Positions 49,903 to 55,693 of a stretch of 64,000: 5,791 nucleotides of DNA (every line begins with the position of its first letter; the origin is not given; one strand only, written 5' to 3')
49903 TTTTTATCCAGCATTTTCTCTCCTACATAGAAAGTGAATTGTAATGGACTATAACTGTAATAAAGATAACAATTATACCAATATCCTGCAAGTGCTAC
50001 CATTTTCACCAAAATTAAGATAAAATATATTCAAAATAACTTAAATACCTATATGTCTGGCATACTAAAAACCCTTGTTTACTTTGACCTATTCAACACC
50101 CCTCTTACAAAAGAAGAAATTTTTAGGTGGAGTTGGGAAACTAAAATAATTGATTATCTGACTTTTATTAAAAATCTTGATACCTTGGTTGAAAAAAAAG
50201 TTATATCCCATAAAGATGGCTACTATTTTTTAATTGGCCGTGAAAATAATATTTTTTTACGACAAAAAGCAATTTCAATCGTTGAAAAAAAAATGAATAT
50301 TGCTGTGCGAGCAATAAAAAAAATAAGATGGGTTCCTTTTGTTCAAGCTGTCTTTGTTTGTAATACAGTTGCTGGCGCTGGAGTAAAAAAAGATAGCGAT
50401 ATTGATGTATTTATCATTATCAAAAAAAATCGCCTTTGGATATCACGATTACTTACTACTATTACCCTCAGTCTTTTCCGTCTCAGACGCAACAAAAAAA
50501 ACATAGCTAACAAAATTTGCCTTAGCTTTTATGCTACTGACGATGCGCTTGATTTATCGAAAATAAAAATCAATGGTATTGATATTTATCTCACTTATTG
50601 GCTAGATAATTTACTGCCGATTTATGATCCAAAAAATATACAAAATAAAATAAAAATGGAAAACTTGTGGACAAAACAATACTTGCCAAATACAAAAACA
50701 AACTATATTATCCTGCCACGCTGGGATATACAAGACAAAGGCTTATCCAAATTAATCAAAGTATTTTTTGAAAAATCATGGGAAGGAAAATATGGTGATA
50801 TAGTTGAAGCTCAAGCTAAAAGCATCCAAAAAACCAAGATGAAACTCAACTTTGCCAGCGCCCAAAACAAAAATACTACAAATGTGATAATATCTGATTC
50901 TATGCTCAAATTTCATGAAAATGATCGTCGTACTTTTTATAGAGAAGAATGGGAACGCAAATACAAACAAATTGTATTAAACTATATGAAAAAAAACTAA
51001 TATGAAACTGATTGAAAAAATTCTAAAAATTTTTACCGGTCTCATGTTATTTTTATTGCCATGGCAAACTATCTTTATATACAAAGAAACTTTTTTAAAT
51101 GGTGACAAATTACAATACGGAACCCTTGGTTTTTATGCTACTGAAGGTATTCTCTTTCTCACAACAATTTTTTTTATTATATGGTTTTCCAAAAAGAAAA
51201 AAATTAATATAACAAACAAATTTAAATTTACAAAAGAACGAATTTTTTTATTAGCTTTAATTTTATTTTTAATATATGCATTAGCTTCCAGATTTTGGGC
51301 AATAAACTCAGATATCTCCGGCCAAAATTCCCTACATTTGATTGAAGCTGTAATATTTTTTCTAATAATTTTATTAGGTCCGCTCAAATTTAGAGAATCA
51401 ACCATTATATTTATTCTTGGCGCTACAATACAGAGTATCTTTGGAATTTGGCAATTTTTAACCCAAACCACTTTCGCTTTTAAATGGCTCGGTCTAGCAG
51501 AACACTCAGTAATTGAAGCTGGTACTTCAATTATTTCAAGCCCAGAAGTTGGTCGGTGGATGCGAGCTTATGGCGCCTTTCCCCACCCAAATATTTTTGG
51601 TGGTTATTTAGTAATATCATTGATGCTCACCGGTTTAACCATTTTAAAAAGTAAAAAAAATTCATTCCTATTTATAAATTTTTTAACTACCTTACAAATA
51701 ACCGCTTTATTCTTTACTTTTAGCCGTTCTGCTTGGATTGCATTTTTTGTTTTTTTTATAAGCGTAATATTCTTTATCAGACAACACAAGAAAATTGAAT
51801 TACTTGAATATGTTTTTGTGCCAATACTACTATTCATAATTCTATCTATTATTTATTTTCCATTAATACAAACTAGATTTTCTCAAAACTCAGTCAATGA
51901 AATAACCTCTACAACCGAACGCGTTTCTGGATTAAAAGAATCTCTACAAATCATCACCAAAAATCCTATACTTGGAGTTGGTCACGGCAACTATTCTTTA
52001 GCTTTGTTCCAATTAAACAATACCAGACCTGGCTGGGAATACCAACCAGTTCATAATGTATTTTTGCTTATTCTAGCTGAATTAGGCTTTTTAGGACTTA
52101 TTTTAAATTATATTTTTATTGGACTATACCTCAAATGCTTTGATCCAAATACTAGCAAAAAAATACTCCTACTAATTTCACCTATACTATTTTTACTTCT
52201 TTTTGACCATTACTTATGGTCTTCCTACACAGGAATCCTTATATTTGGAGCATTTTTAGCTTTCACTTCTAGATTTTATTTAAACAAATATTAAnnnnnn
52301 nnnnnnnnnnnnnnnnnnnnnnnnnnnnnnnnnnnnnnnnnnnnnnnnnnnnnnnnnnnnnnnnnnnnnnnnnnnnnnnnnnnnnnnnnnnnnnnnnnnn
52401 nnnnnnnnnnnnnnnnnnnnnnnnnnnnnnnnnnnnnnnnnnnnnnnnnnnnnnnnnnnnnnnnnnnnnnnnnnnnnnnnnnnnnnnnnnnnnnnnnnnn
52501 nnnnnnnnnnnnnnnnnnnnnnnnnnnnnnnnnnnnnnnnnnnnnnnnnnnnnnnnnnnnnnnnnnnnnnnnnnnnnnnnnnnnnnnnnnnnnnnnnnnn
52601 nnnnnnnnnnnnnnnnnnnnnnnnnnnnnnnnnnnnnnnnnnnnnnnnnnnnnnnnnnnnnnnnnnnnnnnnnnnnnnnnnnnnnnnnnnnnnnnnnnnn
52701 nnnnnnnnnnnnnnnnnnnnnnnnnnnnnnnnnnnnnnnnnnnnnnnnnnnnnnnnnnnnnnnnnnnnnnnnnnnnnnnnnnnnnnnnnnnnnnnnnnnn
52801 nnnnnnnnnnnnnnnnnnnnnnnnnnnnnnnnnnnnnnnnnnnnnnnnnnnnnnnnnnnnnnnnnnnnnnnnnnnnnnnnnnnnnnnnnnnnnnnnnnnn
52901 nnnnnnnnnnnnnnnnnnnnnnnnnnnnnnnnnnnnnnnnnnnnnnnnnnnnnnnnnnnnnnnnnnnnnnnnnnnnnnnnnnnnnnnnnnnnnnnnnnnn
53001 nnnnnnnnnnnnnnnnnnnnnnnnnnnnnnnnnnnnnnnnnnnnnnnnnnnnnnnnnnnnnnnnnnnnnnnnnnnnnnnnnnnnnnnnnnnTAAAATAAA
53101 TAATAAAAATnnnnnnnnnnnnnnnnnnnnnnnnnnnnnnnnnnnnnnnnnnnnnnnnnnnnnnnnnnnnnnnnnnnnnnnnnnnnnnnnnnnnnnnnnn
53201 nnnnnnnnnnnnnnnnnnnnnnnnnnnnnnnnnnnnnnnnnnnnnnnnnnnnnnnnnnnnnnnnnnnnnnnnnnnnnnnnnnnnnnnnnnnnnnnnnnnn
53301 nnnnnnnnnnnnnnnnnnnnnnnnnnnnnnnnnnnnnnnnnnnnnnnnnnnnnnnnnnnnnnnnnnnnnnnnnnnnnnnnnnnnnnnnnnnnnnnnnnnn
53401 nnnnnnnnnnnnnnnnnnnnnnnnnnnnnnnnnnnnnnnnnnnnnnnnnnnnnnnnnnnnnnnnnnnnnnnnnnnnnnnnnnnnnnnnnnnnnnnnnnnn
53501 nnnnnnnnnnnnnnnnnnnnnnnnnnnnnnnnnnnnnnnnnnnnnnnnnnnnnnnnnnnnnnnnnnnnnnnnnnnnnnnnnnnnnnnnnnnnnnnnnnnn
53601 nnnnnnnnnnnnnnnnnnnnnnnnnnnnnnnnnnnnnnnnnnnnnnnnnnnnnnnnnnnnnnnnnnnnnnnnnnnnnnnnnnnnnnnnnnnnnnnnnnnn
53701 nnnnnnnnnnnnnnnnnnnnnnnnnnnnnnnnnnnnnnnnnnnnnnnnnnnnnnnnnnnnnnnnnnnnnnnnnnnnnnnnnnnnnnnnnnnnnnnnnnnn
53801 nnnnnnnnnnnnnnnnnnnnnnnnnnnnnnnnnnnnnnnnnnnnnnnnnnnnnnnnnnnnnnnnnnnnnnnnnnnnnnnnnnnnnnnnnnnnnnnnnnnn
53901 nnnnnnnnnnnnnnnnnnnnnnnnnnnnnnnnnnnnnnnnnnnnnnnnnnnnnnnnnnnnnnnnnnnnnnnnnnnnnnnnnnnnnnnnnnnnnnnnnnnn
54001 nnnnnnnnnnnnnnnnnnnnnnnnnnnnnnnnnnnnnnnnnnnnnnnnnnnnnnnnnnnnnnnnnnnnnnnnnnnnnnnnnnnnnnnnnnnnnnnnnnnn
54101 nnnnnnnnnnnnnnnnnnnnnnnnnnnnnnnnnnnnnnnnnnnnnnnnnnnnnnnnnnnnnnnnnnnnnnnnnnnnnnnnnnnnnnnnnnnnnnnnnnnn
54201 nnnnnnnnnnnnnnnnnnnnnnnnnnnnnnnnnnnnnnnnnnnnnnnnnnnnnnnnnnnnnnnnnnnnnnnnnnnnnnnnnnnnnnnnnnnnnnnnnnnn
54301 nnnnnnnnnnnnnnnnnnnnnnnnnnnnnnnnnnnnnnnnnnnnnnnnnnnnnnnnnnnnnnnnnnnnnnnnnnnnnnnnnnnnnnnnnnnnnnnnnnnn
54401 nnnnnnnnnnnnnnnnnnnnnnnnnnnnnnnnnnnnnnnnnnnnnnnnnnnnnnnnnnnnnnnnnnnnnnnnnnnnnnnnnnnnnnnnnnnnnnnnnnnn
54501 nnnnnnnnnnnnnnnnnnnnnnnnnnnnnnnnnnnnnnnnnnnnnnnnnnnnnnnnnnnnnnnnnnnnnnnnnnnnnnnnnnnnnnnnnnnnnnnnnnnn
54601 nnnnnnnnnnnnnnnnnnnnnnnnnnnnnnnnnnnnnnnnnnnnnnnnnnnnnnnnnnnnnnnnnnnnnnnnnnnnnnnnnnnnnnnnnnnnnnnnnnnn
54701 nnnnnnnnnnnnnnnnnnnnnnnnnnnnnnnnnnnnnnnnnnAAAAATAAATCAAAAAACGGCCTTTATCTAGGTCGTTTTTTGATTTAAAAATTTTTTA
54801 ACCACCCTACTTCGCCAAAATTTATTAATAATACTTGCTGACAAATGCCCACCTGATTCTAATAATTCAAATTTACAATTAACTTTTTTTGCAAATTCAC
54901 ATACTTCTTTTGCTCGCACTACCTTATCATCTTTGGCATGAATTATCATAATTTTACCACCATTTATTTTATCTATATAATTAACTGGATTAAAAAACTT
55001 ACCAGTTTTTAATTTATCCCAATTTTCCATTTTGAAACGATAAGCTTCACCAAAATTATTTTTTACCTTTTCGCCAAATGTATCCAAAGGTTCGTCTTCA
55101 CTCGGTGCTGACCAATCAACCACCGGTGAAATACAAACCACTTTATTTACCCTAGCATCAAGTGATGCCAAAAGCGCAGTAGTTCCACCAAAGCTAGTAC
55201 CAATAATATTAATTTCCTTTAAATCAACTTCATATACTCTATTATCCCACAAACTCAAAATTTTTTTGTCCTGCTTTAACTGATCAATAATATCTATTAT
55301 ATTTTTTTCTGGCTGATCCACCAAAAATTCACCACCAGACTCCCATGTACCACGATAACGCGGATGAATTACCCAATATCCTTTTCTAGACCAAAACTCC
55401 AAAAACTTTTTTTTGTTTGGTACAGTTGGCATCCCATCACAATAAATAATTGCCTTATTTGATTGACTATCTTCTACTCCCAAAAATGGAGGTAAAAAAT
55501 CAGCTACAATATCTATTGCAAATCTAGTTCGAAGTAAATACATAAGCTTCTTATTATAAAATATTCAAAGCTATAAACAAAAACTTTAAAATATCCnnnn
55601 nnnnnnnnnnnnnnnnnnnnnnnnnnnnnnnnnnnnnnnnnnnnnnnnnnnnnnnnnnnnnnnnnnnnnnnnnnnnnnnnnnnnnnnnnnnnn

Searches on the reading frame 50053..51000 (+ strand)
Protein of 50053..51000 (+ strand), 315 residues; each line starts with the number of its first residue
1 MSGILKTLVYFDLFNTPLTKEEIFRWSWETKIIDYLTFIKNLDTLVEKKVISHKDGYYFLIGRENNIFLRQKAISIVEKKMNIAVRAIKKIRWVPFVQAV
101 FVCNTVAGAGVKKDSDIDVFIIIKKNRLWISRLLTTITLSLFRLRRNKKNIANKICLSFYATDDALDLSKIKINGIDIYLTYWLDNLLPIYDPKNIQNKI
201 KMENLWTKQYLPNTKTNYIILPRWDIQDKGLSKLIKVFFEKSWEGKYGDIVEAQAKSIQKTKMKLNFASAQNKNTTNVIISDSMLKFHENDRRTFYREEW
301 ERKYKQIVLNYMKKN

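Call 32: search_protein_families(library=pfam, proteins=[window:50053-51000:+], max_evalue=0.001)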
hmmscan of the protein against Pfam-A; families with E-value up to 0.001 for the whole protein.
window:50053-51000:+ (315 aa): 0 families

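Call 49: search_protein_families(library=pfam, proteins=[window:50053-51000:+], max_evalue=0.05)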
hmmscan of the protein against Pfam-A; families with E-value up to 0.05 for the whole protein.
window:50053-51000:+ (315 aa): 1 family
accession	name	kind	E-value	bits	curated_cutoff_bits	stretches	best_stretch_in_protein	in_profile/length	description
PF14277.12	DUF4364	-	0.0027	18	26.9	1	14-58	12-60/162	Domain of unknown function (DUF4364)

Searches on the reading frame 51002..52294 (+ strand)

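Call 32: search_protein_families(library=pfam, proteins=[window:51002-52294:+], max_evalue=0.001)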
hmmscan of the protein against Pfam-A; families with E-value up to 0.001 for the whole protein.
window:51002-52294:+ (430 aa): 1 family
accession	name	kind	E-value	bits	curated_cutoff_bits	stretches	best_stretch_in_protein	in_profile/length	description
PF04932.20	Wzy_C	-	1.9e-19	70.4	31.7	1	231-368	5-147/149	O-Antigen ligase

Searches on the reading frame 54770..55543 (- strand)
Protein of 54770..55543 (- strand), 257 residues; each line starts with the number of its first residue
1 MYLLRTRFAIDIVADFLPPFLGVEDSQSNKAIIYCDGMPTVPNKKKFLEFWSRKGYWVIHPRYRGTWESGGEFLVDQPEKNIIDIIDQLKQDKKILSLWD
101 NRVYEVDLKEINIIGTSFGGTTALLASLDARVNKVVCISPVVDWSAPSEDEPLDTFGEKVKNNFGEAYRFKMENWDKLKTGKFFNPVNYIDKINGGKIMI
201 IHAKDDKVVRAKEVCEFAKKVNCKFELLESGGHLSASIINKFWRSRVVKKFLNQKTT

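Call 32: search_protein_families(library=pfam, proteins=[window:54770-55543:-], max_evalue=0.001)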
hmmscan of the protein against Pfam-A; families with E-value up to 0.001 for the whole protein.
window:54770-55543:- (257 aa): 6 families
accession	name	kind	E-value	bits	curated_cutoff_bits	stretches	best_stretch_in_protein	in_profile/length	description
PF00326.27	Peptidase_S9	-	8.8e-09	35.6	22.6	1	49-222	8-171/213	Prolyl oligopeptidase family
PF00561.26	Abhydrolase_1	-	1e-08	35.6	25.8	1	107-184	67-144/245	alpha/beta hydrolase fold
PF20434.5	BD-FAE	-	1.7e-08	34.6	26.8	1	102-220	82-214/215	BD-FAE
PF02129.25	Peptidase_S15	-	2.6e-06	27.7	23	1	49-146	46-131/262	X-Pro dipeptidyl-peptidase (S15 family)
PF12146.15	Hydrolase_4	-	1.5e-05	24.8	27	0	47-167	23-136/239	Serine aminopeptidase, S33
PF09752.15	ABHD18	-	0.00065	19.4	21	0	166-251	268-349/351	Alpha/beta hydrolase domain containing 18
